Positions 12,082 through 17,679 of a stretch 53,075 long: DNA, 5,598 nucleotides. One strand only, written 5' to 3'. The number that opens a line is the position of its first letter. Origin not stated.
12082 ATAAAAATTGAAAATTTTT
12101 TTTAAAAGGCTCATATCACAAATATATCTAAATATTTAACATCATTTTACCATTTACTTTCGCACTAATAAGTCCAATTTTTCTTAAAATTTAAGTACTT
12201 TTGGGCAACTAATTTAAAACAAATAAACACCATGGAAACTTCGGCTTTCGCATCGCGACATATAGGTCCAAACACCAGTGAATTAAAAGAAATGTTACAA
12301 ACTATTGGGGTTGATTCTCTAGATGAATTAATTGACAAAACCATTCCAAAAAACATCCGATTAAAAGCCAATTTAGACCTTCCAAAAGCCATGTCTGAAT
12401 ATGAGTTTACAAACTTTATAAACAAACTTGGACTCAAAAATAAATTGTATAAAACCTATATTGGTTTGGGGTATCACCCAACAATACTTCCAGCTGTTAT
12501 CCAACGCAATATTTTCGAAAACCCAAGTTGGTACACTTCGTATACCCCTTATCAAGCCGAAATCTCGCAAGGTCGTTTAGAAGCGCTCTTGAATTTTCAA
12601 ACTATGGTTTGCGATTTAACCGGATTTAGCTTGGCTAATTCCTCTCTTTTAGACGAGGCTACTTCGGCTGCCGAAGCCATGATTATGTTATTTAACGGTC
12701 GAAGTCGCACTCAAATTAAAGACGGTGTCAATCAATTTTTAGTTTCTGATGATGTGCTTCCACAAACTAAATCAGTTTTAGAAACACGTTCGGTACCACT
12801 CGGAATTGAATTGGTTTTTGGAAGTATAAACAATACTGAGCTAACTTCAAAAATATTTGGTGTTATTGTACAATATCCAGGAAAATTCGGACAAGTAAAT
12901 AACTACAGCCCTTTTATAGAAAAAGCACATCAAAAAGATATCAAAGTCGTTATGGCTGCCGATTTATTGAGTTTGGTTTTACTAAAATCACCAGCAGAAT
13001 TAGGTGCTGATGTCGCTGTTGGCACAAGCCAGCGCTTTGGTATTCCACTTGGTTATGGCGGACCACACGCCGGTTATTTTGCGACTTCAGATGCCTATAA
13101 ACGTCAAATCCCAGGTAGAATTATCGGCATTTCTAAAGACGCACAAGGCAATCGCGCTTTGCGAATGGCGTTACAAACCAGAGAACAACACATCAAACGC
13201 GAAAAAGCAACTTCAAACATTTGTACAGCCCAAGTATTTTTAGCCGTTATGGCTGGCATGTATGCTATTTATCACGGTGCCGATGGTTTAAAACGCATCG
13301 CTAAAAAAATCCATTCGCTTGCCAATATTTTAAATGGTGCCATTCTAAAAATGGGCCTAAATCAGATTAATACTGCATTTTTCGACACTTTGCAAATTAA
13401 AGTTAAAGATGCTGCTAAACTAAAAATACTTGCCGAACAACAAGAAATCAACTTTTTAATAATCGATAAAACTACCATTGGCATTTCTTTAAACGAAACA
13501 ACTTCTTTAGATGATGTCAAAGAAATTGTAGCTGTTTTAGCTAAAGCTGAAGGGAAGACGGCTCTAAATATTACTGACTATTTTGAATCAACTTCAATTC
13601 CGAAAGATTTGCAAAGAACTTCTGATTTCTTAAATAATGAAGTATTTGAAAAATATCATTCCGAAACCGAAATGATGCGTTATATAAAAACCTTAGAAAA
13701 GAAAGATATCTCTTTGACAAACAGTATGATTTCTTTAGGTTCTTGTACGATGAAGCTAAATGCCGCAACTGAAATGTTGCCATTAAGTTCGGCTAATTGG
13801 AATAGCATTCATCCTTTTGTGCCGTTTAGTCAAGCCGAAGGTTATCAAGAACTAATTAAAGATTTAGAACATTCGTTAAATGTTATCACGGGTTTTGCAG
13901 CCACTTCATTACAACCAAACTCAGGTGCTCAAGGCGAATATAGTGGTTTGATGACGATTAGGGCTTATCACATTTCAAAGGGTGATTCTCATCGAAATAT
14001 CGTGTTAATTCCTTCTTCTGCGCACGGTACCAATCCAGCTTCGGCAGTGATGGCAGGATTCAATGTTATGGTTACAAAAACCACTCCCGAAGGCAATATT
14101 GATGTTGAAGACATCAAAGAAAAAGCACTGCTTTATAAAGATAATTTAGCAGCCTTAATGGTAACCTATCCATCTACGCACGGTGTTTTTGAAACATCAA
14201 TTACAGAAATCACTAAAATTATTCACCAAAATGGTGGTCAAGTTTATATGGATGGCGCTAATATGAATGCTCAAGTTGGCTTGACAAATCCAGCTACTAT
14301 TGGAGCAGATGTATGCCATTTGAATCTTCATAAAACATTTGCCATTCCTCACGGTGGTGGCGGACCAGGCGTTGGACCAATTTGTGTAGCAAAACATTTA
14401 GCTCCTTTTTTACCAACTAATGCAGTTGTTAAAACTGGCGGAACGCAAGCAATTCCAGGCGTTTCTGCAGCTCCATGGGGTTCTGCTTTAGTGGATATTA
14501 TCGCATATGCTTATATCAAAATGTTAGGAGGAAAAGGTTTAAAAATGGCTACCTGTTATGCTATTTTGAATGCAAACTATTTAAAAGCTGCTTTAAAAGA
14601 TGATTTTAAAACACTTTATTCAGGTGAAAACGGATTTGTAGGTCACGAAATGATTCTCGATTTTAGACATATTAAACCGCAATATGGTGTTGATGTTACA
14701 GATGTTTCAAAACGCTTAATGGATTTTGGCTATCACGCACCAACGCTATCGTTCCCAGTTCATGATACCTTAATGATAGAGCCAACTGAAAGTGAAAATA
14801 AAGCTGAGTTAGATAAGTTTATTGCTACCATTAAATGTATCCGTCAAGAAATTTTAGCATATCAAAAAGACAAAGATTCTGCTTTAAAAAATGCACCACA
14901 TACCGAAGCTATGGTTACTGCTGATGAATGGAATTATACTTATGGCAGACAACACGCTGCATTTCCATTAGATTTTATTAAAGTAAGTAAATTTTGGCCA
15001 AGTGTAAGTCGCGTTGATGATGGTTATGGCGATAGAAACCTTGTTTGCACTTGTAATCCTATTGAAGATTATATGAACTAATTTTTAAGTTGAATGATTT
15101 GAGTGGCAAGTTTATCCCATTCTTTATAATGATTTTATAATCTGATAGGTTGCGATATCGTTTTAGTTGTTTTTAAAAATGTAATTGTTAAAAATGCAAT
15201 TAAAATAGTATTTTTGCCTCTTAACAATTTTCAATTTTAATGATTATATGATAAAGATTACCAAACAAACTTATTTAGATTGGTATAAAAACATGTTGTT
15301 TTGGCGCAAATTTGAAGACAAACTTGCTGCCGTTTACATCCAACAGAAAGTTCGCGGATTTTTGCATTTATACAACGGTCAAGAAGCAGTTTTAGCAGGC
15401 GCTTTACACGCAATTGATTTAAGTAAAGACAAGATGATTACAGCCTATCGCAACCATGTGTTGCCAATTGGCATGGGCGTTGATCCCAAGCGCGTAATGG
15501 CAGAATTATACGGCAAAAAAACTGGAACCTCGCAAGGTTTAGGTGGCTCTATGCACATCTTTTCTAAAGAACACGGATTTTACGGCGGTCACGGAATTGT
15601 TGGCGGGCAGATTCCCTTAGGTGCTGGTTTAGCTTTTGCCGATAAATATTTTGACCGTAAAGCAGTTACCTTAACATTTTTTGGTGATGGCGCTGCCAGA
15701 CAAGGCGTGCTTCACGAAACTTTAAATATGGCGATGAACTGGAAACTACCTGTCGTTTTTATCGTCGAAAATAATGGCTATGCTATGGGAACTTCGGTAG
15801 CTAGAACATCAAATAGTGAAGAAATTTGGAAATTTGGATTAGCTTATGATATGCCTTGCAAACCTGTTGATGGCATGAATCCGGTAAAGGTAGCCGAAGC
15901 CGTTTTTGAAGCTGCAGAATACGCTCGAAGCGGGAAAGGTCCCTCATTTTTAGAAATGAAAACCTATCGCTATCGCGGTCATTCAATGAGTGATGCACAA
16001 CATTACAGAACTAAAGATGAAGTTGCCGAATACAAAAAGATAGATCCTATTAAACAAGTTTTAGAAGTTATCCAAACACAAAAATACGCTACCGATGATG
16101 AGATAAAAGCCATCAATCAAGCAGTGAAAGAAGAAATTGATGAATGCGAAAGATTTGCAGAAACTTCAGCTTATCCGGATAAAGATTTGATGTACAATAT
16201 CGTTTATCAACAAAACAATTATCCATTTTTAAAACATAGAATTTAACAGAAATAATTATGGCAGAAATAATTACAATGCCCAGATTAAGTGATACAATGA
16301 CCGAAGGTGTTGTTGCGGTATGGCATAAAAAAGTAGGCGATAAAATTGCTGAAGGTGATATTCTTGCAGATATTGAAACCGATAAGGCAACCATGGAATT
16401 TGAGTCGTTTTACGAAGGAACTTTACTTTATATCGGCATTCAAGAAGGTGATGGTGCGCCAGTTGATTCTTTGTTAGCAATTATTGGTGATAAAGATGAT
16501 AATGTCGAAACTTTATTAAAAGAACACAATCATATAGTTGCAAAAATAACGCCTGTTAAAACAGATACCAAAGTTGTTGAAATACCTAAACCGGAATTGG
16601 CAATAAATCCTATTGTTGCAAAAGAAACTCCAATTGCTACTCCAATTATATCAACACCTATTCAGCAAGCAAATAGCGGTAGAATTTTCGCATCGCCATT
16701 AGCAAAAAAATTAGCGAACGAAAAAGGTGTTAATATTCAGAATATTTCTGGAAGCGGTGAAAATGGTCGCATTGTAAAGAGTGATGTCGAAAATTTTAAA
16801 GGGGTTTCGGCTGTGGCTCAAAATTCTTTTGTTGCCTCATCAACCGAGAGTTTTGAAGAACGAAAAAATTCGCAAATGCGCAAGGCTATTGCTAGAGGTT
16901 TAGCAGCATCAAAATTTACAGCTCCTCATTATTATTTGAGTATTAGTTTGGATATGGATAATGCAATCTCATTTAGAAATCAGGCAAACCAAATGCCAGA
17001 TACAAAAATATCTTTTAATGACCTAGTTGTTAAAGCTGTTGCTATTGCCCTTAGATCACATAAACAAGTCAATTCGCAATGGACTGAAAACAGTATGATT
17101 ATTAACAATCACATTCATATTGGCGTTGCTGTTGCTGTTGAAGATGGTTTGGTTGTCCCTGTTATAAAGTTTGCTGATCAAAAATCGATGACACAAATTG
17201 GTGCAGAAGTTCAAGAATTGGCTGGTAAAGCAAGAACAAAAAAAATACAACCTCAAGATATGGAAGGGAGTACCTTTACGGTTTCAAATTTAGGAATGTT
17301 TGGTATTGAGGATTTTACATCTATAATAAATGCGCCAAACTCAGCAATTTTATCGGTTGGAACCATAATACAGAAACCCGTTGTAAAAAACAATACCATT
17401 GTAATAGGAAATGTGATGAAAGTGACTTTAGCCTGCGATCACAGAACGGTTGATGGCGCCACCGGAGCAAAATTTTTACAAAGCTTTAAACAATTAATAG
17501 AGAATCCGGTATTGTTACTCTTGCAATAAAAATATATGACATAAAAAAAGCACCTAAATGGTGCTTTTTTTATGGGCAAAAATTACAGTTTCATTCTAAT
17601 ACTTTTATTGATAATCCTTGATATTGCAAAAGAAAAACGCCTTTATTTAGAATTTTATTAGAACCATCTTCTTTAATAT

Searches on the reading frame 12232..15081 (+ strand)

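Call 58: search_protein_families(library=pfam, proteins=[window:12232-15081:+], max_evalue=0.00001)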
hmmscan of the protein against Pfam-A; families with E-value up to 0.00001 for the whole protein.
window:12232-15081:+ (949 aa): 2 families
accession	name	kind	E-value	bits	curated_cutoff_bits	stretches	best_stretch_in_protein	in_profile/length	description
PF02347.22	GDC-P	-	2.2e-189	630.2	26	2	9-436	2-429/429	Glycine cleavage system P-protein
PF21478.3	GcvP2_C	-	2.7e-47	160.1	27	1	773-890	1-122/122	Glycine dehydrogenase, C-terminal domain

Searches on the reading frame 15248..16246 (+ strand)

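Call 58: search_protein_families(library=pfam, proteins=[window:15248-16246:+], max_evalue=0.00001)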
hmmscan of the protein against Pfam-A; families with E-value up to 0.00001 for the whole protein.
window:15248-16246:+ (332 aa): 2 families
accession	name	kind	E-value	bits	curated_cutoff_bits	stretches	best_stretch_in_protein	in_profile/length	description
PF00676.26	E1_dh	-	9.7e-86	287.9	22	1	16-310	3-297/300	Dehydrogenase E1 component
PF02775.26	TPP_enzyme_C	-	4.1e-06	27.1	21.9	1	105-219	15-120/151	Thiamine pyrophosphate enzyme, C-terminal TPP binding domain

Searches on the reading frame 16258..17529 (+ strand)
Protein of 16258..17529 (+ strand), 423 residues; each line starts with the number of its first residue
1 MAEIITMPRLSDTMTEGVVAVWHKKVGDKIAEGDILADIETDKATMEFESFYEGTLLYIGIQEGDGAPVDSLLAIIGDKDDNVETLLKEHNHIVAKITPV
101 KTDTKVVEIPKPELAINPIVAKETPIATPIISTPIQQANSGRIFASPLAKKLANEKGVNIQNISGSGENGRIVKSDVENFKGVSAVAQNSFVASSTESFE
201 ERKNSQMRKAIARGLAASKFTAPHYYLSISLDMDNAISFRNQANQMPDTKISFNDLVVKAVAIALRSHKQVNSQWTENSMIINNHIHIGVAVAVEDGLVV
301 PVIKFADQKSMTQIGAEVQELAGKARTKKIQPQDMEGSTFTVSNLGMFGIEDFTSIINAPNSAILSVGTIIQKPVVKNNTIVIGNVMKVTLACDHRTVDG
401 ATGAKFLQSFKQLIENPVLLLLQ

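Call 58: search_protein_families(library=pfam, proteins=[window:16258-17529:+], max_evalue=0.00001)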
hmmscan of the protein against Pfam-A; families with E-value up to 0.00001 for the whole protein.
window:16258-17529:+ (423 aa): 3 families
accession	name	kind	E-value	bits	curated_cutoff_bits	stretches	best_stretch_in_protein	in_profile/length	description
PF00198.28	2-oxoacid_dh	-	4.2e-84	282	23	1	199-422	4-232/232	2-oxoacid dehydrogenases acyltransferase (catalytic domain)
PF00364.28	Biotin_lipoyl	-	1.5e-16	60.4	22.1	1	5-76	3-73/73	Biotin-requiring enzyme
PF02817.22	E3_binding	-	8.9e-16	58.3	23.7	1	143-178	1-36/36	e3 binding domain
